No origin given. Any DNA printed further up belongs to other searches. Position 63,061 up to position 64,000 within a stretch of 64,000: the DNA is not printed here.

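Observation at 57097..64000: Giant open-ended ORF absent from the ORF track: autotransporter whose passenger is built entirely from eukaryote-type adhesion modules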

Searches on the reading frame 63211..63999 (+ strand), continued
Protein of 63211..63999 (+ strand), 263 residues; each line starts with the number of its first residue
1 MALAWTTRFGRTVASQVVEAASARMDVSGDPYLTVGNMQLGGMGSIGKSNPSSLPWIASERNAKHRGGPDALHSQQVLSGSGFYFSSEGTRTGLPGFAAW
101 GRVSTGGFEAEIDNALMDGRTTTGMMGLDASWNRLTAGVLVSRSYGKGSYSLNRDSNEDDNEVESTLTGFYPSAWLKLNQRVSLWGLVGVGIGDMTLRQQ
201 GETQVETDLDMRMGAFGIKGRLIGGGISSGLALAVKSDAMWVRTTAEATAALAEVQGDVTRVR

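Call 89: search_solved_structures(query=A2, max_evalue=10, show_alignments=0)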
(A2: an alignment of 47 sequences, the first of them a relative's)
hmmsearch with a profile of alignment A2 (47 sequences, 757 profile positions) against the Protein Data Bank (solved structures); distinct sequences matched with E-value up to 10: 17.
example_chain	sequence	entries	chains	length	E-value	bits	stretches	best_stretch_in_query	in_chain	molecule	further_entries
3us9_A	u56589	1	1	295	9.5e-25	90.2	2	210-273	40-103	Sodium/calcium exchanger 1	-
8sgi_A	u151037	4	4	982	6.2e-24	87.5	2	210-273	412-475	Sodium/calcium exchanger 1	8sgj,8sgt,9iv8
8jp0_A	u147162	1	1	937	7.8e-20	73.9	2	210-273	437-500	Sodium/calcium exchanger 1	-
3rb5_A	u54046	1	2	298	4.5e-18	68.1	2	209-289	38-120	Na/Ca exchange protein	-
3rb7_A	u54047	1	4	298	6.3e-18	67.6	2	209-289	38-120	Na/Ca exchange protein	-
2fws_A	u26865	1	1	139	4.9e-15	58.1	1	210-273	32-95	Sodium/calcium exchanger 1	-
2dpk_A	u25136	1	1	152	6.1e-15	57.7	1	210-273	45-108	Sodium/calcium exchanger 1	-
3gin_A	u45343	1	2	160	5.9e-14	54.5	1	210-273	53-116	Sodium/calcium exchanger 1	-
3e9t_A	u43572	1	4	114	2.3e-11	45.9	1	201-289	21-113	Na/Ca exchange protein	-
3ead_A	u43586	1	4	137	2.7e-11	45.7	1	201-289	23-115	Na/Ca exchange protein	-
2fwu_A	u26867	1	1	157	2e-09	39.5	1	207-287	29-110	Sodium/calcium exchanger 1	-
2kls_A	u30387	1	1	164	2.2e-09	39.3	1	207-287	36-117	Sodium/calcium exchanger 1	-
2qvk_A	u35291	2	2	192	7.2e-09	37.6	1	207-281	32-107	Sodium/calcium exchanger 1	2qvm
2lt9_A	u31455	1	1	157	3.8e-07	32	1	204-272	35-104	Protein Slc8a3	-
3fq4_A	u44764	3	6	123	2.2e-06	29.4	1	214-285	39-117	Integrin beta-4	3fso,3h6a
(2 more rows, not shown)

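Call 98: find_homologous_proteins(query=A1, max_evalue=0.001)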
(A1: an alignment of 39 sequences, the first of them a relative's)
Query A1 (39 sequences) (460 aa, profile of the alignment): 1529 proteins with E <= 0.001 among 8000 candidates; the best 120 are listed.
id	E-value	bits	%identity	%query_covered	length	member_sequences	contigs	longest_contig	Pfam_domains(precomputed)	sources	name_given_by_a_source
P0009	4.4e-222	756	84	100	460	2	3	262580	-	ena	-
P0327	5.0e-222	756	78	100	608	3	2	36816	PF03160.21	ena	-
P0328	5.9e-221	752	75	100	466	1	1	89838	-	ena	-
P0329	7.7e-221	752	77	100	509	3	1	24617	-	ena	-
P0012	2.7e-220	750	100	100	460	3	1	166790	-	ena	-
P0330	2.2e-219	747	79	100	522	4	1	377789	-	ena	-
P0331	5.6e-219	746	75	100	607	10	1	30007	PF03160.21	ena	-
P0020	9.0e-219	745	95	98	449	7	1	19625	-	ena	-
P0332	3.1e-218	743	85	100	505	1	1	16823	-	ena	-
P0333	1.4e-217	741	59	100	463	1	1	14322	-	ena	-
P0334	2.4e-217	740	60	100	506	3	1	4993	-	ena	-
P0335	3.1e-217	740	73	100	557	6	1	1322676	PF03160.21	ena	-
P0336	9.6e-217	738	72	100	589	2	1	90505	PF03160.21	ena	-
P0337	2.4e-216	737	70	100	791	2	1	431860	PF03160.21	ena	-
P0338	3.3e-216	736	74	100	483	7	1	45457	-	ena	-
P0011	8.9e-215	732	72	100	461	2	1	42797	-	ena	-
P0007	3.9e-212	723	71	100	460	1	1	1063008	-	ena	-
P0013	5.3e-185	634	53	98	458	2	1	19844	-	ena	-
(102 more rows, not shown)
